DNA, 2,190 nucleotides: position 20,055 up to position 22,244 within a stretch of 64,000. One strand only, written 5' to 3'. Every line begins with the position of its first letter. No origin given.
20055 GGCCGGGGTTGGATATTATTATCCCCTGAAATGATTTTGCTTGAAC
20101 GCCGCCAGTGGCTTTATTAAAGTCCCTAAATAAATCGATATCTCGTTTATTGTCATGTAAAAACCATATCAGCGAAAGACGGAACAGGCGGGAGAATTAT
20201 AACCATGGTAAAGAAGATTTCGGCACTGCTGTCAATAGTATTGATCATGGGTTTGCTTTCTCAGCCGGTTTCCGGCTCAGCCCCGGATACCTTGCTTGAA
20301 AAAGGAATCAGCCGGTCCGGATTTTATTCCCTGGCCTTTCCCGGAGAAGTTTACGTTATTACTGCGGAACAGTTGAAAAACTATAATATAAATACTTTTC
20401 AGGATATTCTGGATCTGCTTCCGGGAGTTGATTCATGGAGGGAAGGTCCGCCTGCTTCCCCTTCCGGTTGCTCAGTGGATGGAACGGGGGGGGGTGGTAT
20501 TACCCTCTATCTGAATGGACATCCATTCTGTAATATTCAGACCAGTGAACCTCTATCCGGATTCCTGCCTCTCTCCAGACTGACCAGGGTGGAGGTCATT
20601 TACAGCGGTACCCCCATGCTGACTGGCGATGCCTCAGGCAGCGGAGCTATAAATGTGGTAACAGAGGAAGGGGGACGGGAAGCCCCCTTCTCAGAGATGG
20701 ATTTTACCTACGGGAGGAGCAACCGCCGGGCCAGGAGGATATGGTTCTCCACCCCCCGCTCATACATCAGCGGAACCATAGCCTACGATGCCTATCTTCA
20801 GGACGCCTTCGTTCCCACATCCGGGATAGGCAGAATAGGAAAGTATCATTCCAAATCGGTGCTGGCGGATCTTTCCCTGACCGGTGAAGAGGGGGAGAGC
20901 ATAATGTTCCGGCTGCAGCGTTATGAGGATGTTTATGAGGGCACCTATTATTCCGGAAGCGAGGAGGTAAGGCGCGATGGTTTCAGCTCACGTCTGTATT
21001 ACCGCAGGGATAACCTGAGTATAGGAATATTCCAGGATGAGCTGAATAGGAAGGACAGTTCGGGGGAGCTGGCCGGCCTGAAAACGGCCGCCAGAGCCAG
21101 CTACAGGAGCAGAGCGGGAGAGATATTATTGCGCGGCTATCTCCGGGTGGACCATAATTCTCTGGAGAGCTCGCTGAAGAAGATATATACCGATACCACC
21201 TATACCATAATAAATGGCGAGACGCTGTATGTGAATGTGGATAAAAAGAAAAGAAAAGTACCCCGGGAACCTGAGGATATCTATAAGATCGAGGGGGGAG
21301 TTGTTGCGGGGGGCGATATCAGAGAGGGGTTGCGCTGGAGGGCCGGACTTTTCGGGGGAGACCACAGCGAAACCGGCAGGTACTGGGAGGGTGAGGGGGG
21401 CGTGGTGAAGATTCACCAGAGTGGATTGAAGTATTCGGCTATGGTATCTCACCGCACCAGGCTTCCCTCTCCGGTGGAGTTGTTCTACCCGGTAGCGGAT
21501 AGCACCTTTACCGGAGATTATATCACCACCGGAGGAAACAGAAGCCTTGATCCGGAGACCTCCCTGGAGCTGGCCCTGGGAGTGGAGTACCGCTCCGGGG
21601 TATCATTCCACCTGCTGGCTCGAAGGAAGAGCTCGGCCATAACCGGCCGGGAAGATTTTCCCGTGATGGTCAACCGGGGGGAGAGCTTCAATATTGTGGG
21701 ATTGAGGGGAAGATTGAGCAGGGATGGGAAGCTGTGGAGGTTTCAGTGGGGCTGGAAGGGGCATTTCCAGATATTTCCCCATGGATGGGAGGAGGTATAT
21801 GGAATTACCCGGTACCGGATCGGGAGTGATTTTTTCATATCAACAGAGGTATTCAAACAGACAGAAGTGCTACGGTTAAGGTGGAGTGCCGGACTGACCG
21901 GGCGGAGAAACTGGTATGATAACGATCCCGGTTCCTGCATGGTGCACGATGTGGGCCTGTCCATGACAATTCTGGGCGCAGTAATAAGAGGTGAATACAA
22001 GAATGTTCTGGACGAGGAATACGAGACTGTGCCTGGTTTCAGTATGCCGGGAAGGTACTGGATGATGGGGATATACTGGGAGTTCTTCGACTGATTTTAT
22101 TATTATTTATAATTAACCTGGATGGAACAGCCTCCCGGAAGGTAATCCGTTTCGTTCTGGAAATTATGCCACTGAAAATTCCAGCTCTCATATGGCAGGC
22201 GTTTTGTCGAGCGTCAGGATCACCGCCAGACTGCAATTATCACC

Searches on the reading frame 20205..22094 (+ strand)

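Call 23: search_protein_families(library=pfam, proteins=[window:20205-22094:+], max_evalue=0.00001)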
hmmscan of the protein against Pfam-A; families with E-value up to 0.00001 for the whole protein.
window:20205-22094:+ (629 aa): 1 family
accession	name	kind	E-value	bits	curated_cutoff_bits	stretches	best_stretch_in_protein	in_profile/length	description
PF07715.20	Plug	-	7.7e-12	46.1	23.9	1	46-147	6-106/107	TonB-dependent Receptor Plug Domain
